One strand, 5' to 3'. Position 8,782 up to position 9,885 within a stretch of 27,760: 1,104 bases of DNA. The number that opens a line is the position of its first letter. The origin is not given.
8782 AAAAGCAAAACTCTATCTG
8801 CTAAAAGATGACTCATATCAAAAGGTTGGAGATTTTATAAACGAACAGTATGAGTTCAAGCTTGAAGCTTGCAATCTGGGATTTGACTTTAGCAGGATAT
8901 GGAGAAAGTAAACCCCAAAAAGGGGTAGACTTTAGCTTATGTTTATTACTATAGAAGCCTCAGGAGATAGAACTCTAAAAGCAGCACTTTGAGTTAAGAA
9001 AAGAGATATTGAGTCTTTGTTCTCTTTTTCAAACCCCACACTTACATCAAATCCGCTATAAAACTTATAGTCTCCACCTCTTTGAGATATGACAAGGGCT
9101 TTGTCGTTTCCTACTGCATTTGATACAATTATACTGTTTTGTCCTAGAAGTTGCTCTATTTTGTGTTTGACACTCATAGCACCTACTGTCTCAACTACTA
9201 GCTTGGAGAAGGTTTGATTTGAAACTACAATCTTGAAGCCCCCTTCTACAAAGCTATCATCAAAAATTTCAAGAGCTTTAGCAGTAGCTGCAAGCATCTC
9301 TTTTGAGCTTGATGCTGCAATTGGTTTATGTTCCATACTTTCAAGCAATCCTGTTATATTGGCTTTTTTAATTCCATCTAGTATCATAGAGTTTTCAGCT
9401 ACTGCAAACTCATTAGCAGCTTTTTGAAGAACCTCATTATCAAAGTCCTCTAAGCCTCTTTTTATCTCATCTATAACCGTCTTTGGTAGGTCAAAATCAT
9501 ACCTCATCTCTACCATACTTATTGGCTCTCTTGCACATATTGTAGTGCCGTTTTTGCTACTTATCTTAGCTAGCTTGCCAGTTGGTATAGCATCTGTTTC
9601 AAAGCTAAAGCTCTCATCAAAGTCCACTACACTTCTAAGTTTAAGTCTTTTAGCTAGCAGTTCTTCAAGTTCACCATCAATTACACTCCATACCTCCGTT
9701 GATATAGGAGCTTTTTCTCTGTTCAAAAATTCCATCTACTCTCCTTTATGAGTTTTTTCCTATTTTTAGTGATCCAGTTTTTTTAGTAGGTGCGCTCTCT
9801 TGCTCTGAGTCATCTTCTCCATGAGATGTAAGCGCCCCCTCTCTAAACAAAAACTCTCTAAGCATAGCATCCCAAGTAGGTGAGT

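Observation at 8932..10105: Complete family-1 encapsulin nanocompartment with EncFtn cargo bearing a GSLKIG targeting peptide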

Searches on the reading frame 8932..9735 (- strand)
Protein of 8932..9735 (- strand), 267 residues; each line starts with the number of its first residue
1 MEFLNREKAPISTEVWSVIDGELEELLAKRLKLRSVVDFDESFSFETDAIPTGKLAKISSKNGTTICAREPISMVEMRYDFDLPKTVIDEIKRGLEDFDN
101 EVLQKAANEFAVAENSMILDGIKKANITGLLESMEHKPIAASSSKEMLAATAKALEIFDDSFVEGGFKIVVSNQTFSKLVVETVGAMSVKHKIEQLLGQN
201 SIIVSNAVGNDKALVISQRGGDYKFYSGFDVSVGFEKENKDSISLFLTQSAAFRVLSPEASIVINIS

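Call 3: search_protein_families(library=pfam, proteins=[window:8932-9735:-], max_evalue=0.01)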
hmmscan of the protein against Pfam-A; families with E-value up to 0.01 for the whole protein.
window:8932-9735:- (267 aa): 2 families
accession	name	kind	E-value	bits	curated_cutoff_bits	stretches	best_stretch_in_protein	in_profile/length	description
PF04454.18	Linocin_M18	-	1e-53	182.6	24.3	1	1-251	1-252/253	Encapsulating protein for peroxidase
PF05065.19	Phage_capsid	-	0.0026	17.6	24.2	1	97-260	93-274/280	Phage capsid family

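Call 4: search_protein_families(library=ncbifam, proteins=[window:8932-9735:-], max_evalue=0.01)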
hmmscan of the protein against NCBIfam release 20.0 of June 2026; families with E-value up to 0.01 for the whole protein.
window:8932-9735:- (267 aa): 2 families
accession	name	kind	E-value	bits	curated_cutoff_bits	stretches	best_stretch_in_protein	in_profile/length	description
NF041155.2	encap_f1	equivalog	1.1e-53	182.3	100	1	4-264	1-261/261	family 1 encapsulin nanocompartment shell protein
TIGR01554.3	major_cap_HK97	equivalog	0.0072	15.5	27.5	0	97-145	203-251/385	phage major capsid protein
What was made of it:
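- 8932..9735 (-): Family-1 encapsulin shell gene, 267 aa plus stop. PF04454 E=1e-53 and NF041155 182.3 bits against a cut-off of 100 (calls 3, 4).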

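Call 5: search_solved_structures(query=window:8932-9735:-, show_alignments=2)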
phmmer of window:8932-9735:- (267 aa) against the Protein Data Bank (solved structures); distinct sequences matched with E-value up to 0.001: 25.
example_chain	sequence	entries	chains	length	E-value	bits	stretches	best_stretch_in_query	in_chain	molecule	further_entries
7k5w_A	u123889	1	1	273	1.5e-40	142.4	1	1-266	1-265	Maritimacin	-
7lik_A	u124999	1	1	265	1.6e-40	142.3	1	1-264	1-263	Maritimacin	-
7lij_A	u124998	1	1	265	1.6e-40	142.3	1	1-264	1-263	Maritimacin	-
3dkt_A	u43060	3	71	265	2.2e-40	141.9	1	1-264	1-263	Maritimacin | Type 1 encapsulin shell protein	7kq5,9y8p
7mu1_A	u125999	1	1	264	2.8e-40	141.5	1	1-264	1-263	Maritimacin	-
7lil_A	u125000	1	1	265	2.9e-39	138.2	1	1-264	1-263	Maritimacin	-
7lis_A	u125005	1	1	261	1.1e-37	133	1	1-264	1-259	Maritimacin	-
7lim_A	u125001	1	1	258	7.1e-37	130.4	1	1-264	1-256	Maritimacin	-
6wkv_A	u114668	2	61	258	7.9e-37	130.2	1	1-264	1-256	Encapsulin | Maritimacin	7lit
7lii_A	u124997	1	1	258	1.2e-36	129.6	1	1-264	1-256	Maritimacin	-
7odw_A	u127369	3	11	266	5.1e-35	124.3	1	1-263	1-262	Linocin_M18 bacteriocin protein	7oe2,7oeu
7bcv_A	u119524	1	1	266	3.1e-32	115.2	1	4-265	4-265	Linocin-M18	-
8dn9_A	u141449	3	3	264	1.1e-29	106.9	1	2-263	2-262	29 kDa antigen cfp29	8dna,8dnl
9e5e_A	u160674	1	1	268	1.4e-28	103.2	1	2-263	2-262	Bacteriocin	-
9ry4_A0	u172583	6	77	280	1.7e-28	103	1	3-263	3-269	Type 1 encapsulin shell protein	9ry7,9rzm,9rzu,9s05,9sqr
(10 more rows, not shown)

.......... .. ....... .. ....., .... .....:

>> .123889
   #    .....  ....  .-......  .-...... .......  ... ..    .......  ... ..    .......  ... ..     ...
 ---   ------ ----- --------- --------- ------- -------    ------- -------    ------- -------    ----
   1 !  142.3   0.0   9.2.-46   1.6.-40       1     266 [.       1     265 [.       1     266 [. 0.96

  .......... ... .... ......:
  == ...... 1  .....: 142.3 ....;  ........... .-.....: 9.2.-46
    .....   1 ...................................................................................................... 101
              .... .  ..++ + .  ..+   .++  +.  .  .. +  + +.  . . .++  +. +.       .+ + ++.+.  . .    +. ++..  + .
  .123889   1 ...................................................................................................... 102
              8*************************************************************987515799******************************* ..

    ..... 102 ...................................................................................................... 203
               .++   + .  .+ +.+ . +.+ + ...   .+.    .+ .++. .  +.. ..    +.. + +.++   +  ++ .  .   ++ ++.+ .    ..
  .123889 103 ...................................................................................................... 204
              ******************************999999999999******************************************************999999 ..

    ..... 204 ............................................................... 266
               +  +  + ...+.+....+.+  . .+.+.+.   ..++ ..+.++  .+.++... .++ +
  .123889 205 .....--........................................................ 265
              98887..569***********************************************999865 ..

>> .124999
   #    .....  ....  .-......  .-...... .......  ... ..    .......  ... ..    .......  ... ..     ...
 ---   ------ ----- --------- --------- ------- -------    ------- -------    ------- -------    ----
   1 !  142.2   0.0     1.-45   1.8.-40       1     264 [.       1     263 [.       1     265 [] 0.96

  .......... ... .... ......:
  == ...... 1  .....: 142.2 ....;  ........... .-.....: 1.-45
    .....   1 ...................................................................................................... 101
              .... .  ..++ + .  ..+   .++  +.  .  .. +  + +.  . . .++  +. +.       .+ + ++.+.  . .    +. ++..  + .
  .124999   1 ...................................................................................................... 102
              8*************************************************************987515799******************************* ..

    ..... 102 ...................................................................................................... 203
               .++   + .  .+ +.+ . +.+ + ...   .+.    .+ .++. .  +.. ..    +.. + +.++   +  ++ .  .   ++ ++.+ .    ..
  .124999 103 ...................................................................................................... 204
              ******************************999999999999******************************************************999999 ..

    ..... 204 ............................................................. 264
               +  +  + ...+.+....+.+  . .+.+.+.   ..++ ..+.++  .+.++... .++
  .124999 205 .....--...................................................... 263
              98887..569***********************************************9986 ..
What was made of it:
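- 8932..9735 (-): Full-length match to T. maritima, H. ochraceum, M. tuberculosis and other shells (call 5).
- By sequence, the nearest solved shells (T. maritima, H. ochraceum) are T=1 (call 5).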

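Call 7: find_homologous_proteins(query=window:8932-9735:-)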
Query window:8932-9735:- (267 aa): 127 proteins with E <= 0.001 among 961 candidates; the best 120 are listed.
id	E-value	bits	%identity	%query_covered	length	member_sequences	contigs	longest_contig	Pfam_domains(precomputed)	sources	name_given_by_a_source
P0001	1.9e-163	559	100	100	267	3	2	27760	PF04454.19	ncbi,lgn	ncbi:MAG: family 1 encapsulin nanocompartment shell protein [Campylobacterales bacterium]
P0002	2.4e-146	503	86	100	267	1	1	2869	PF04454.19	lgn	-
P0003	5.9e-140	483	84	100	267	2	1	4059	PF04454.19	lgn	-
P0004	1.3e-111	390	77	87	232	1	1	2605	PF04454.19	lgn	-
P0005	4.7e-91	323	55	100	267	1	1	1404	PF04454.19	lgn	-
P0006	5.7e-91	322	57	100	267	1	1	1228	PF04454.19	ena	-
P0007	5.5e-90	319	56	100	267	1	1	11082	PF04454.19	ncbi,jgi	-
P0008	2.0e-88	314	53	100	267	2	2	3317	PF04454.19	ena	-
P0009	2.5e-87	310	52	100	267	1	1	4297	PF04454.19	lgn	-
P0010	1.6e-85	304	52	100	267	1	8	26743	PF04454.19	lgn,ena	-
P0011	2.0e-85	304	52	100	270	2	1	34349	PF04454.19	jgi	-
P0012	3.0e-83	297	51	100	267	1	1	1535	PF04454.19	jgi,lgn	-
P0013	7.9e-83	296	50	100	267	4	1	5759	PF04454.19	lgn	-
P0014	1.4e-82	295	53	100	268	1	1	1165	PF04454.19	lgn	-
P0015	2.0e-82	294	50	100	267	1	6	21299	PF04454.19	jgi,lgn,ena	-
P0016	3.0e-82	294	52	100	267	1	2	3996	PF04454.19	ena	-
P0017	3.1e-82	294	52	100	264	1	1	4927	PF04454.19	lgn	-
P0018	4.0e-82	293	53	100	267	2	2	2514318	PF04454.19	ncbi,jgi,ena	-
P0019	5.6e-82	293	50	100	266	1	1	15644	PF04454.19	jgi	jgi:uncharacterized linocin/CFP29 family protein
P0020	5.8e-82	293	51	100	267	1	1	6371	PF04454.19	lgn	-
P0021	9.4e-82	292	49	100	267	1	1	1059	PF04454.19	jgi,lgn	-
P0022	1.3e-81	292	50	100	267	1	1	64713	PF04454.19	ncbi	ncbi:MAG: family 1 encapsulin nanocompartment shell protein [Campylobacterota bacterium]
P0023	1.8e-81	291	51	100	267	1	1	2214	PF04454.19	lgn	-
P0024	2.1e-81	291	52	100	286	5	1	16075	PF04454.19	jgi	jgi:uncharacterized linocin/CFP29 family protein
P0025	3.0e-81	290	50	100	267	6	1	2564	PF04454.19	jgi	jgi:uncharacterized linocin/CFP29 family protein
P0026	4.8e-81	290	51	100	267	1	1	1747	PF04454.19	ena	-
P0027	8.8e-81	289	51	100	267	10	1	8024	PF04454.19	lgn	-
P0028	2.2e-79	284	50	100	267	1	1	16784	PF04454.19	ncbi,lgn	-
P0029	2.6e-79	284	50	100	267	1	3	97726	PF04454.19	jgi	jgi:uncharacterized linocin/CFP29 family protein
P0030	1.4e-78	282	50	100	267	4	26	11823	PF04454.19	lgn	-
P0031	5.7e-78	280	51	100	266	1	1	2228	PF04454.19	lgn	-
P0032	7.0e-78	279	48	100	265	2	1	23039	PF04454.19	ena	-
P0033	2.2e-77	278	48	100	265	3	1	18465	PF04454.19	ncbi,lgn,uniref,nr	ncbi:family 1 encapsulin nanocompartment shell protein [Sulfuricurvum sp.]|uniref:family 1 encapsuli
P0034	2.2e-77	278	50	100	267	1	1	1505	PF04454.19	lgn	-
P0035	6.6e-77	276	49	100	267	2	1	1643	PF04454.19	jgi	jgi:uncharacterized linocin/CFP29 family protein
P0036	5.1e-75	270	48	100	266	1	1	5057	PF04454.19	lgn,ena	-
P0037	5.2e-75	270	48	99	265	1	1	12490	PF04454.19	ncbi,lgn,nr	ncbi:MAG: encapsulin [Campylobacterales bacterium]|nr:encapsulin [Campylobacterales bacterium]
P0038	2.5e-74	268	49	100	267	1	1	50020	PF04454.19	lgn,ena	-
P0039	5.2e-74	267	48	100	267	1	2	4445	PF04454.19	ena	-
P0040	6.2e-74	266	48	100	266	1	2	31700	PF05065.20,PF04454.19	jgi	-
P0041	6.2e-73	263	51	93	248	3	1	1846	PF04454.19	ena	-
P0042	1.5e-72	262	47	100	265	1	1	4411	PF04454.19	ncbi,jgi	-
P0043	5.8e-71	257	45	100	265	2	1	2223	PF04454.19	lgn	-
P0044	4.2e-70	254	47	100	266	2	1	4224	PF04454.19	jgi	-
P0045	7.0e-33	132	32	99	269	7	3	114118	PF04454.19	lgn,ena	-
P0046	2.1e-32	131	32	99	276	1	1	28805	PF04454.19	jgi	jgi:uncharacterized linocin/CFP29 family protein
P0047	3.0e-32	130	32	99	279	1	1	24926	PF04454.19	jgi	jgi:uncharacterized linocin/CFP29 family protein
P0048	5.0e-32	129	30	99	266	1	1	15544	PF04454.19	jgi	jgi:uncharacterized linocin/CFP29 family protein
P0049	1.7e-31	128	33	99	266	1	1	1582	PF04454.19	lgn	-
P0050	3.4e-31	127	32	99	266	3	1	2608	PF04454.19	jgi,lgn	jgi:uncharacterized linocin/CFP29 family protein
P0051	5.1e-31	126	31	100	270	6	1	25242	PF04454.19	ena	-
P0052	8.1e-31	125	29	99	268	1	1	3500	PF04454.19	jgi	jgi:uncharacterized linocin/CFP29 family protein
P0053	1.1e-30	125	31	99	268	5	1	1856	PF04454.19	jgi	jgi:uncharacterized linocin/CFP29 family protein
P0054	1.3e-30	125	33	99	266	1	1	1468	PF04454.19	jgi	jgi:uncharacterized linocin/CFP29 family protein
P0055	2.7e-30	124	33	99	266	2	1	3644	PF04454.19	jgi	jgi:uncharacterized linocin/CFP29 family protein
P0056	3.2e-30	123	33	99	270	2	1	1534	PF04454.19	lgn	-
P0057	4.4e-30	123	33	99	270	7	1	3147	PF04454.19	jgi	jgi:uncharacterized linocin/CFP29 family protein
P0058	5.7e-30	123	33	99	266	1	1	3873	PF04454.19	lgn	-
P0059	8.4e-30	122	32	99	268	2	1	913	PF04454.19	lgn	-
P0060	1.1e-29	122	33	99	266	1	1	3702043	PF04454.19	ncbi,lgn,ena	-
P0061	1.2e-29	122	30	99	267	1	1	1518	PF04454.19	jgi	jgi:uncharacterized linocin/CFP29 family protein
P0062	1.4e-29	121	34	100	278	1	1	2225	PF04454.19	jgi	jgi:uncharacterized linocin/CFP29 family protein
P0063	2.3e-29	121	31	99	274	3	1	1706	PF04454.19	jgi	jgi:uncharacterized linocin/CFP29 family protein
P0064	2.7e-29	120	29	99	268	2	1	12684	PF04454.19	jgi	jgi:uncharacterized linocin/CFP29 family protein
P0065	3.0e-29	120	31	98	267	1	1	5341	PF04454.19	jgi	jgi:uncharacterized linocin/CFP29 family protein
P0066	3.3e-29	120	30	99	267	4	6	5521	PF04454.19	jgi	jgi:uncharacterized linocin/CFP29 family protein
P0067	3.4e-29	120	32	99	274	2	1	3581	PF04454.19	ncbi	-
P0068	4.7e-29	120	33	99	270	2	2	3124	PF04454.19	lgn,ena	-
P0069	5.3e-29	119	33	99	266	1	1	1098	PF04454.19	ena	-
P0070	6.8e-29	119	32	99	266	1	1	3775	PF04454.19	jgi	jgi:uncharacterized linocin/CFP29 family protein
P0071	7.5e-29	119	33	99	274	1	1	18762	PF04454.19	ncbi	-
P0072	9.2e-29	119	32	99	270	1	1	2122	PF04454.19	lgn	-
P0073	9.5e-29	119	31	99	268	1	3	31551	PF04454.19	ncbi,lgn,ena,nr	ncbi:MAG: bacteriocin family protein [Solirubrobacteraceae bacterium]|nr:bacteriocin family protein 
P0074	1.1e-28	118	31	98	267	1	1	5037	PF04454.19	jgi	jgi:uncharacterized linocin/CFP29 family protein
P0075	1.2e-28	118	31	99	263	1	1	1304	PF04454.19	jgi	jgi:uncharacterized linocin/CFP29 family protein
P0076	1.2e-28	118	31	99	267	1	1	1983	PF04454.19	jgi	jgi:uncharacterized linocin/CFP29 family protein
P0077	1.3e-28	118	31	99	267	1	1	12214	PF04454.19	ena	-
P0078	1.4e-28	118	32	99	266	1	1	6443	PF04454.19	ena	-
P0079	2.0e-28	118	30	99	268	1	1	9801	PF04454.19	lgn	-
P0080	2.4e-28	117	30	99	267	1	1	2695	PF04454.19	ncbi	ncbi:MAG: family 1 encapsulin nanocompartment shell protein [Solirubrobacteraceae bacterium]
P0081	2.5e-28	117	30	99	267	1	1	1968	PF04454.19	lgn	-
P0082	2.7e-28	117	29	100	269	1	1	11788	PF04454.19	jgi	jgi:uncharacterized linocin/CFP29 family protein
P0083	3.3e-28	117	32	99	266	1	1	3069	PF04454.19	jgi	jgi:uncharacterized linocin/CFP29 family protein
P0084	4.5e-28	116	32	99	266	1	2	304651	PF04454.19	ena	-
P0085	5.8e-28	116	32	99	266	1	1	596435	PF04454.19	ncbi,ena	-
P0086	9.5e-28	115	32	99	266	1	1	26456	PF04454.19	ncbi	-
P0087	1.0e-27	115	32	99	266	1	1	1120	PF04454.19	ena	-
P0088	1.3e-27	115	32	99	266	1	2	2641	PF04454.19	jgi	jgi:uncharacterized linocin/CFP29 family protein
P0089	1.6e-27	115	31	99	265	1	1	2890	PF04454.19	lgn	-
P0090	1.7e-27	114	33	98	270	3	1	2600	PF04454.19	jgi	jgi:uncharacterized linocin/CFP29 family protein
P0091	2.6e-27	114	31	98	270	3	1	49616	PF04454.19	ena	-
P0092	2.7e-27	114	30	98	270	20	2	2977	PF04454.19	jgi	-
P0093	2.8e-27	114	30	99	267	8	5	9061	PF04454.19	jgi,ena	jgi:uncharacterized linocin/CFP29 family protein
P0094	2.8e-27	114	30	99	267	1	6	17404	PF04454.19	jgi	jgi:uncharacterized linocin/CFP29 family protein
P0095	3.5e-27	113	31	99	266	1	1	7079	PF04454.19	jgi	jgi:uncharacterized linocin/CFP29 family protein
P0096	3.6e-27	113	31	100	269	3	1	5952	PF04454.19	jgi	jgi:uncharacterized linocin/CFP29 family protein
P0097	3.7e-27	113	31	99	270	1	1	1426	PF04454.19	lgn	-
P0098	5.4e-27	113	32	99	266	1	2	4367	PF04454.19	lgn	-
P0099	1.2e-26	112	31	99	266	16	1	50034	PF04454.19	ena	-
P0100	1.4e-26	111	31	99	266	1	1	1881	PF04454.19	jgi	jgi:uncharacterized linocin/CFP29 family protein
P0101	2.6e-26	111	30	98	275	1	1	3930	PF04454.19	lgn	-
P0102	3.6e-26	110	32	99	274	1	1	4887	PF04454.19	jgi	jgi:uncharacterized linocin/CFP29 family protein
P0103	4.2e-26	110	28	100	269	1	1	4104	PF04454.19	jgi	jgi:uncharacterized linocin/CFP29 family protein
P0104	4.8e-26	110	31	99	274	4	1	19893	PF04454.19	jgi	jgi:uncharacterized linocin/CFP29 family protein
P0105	5.2e-26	110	33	98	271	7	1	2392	PF04454.19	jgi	jgi:uncharacterized linocin/CFP29 family protein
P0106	6.3e-26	109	31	99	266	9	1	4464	PF04454.19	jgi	-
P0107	1.5e-25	108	32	99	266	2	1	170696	PF04454.19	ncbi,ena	-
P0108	1.7e-25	108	30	99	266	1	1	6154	PF04454.19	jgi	jgi:uncharacterized linocin/CFP29 family protein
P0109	1.7e-25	108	29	99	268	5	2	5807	PF04454.19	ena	-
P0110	2.0e-25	108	30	99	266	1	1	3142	PF04454.19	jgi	jgi:uncharacterized linocin/CFP29 family protein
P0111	2.1e-25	108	31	99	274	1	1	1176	PF04454.19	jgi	jgi:uncharacterized linocin/CFP29 family protein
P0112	2.6e-25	107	30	99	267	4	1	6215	PF04454.19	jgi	jgi:uncharacterized linocin/CFP29 family protein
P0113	4.0e-25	107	31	99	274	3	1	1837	PF04454.19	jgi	jgi:uncharacterized linocin/CFP29 family protein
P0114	4.1e-25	107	30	99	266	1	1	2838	PF04454.19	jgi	jgi:uncharacterized linocin/CFP29 family protein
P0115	5.7e-25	106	29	98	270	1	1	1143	PF04454.19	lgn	-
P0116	7.6e-25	106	30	100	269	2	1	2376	PF04454.19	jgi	jgi:uncharacterized linocin/CFP29 family protein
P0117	7.6e-25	106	30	99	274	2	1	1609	PF04454.19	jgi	jgi:uncharacterized linocin/CFP29 family protein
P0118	7.6e-25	106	29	97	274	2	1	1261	PF04454.19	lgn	-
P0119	7.9e-25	106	30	99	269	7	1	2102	PF04454.19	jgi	jgi:uncharacterized linocin/CFP29 family protein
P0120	1.0e-24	105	30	99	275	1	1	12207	PF04454.19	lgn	-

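Call 8: find_related_loci(query=window:8932-9735:-, collection=genome_contigs, flank=6000)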
Query window:8932-9735:- (267 aa) in genome_contigs; peptide patterns used: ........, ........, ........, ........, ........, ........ (x = any residue, [..] = any of these).
90 stretches matched a pattern; 2 encode a relative of the query (tblastn E <= 1e-3); 2 distinct loci.
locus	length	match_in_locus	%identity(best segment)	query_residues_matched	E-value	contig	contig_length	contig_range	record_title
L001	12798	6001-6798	50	1-266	2e-92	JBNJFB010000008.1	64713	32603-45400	MAG: Campylobacterota bacterium isolate Y22_7dBSe1.bin.127 NODE_173_length_64713_cov_7.515306, whole genome shotgun sequ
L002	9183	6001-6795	48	1-266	1e-87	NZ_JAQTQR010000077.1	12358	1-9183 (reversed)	MAG: Sulfuricurvum sp. isolate STB_144 NODE_12885_length_12358_cov_5.625133_Sandtown_B, whole genome shotgun sequence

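Call 23: find_encoding_contigs(protein=P0018, flank=5000, max_places=2)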
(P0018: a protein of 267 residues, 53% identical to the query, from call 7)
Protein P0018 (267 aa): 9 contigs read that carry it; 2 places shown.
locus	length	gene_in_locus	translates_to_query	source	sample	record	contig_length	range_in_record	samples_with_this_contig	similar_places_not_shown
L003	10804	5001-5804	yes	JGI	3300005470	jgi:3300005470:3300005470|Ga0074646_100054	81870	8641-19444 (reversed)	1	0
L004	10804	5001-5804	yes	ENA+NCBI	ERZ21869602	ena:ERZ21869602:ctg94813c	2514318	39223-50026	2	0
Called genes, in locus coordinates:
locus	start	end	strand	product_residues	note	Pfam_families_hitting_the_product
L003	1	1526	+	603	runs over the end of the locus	PF13522:GATase_6, PF13537:GATase_7, PF01380:SIS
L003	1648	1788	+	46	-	-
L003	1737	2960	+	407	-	PF00438:S-AdoMet_synt_N, PF02772:S-AdoMet_synt_M, PF02773:S-AdoMet_synt_C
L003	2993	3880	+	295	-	PF17848:Zn_ribbon_ACC, PF01039:Carboxyl_trans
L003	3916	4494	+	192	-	PF02581:TMP-TENI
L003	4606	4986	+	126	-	PF22277:EncFtn-like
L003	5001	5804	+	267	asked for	PF04454:Linocin_M18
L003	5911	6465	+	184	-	PF01965:DJ-1_PfpI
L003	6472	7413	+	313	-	PF00730:HhH-GPD, PF00633:HHH (weak), PF14815:NUDIX_4 (weak)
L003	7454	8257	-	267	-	PF01936:NYN, PF12872:OST-HTH (weak)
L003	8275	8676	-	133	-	-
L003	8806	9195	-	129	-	-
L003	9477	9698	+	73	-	-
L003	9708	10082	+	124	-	PF13279:4HBT_2, PF03061:4HBT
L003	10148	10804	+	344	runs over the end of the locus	PF00465:Fe-ADH (weak), PF13685:Fe-ADH_2 (weak), PF01761:DHQ_synthase, PF24621:DHQS_C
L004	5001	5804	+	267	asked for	PF04454:Linocin_M18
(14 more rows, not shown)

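Call 24: find_encoding_contigs(protein=P0003, flank=5000, max_places=2)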
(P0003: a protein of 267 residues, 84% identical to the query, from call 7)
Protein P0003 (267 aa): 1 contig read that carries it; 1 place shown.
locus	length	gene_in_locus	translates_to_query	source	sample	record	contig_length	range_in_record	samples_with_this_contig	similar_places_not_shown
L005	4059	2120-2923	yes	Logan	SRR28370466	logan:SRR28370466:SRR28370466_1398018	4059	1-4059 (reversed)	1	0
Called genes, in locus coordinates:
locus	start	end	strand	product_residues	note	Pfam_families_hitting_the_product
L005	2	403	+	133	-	?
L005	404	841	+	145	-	-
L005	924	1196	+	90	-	PF00076:RRM_1, PF13893:RRM_5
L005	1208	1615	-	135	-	PF01475:FUR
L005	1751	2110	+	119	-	PF22277:EncFtn-like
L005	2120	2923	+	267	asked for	PF04454:Linocin_M18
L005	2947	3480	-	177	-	PF05685:Uma2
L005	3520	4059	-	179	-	?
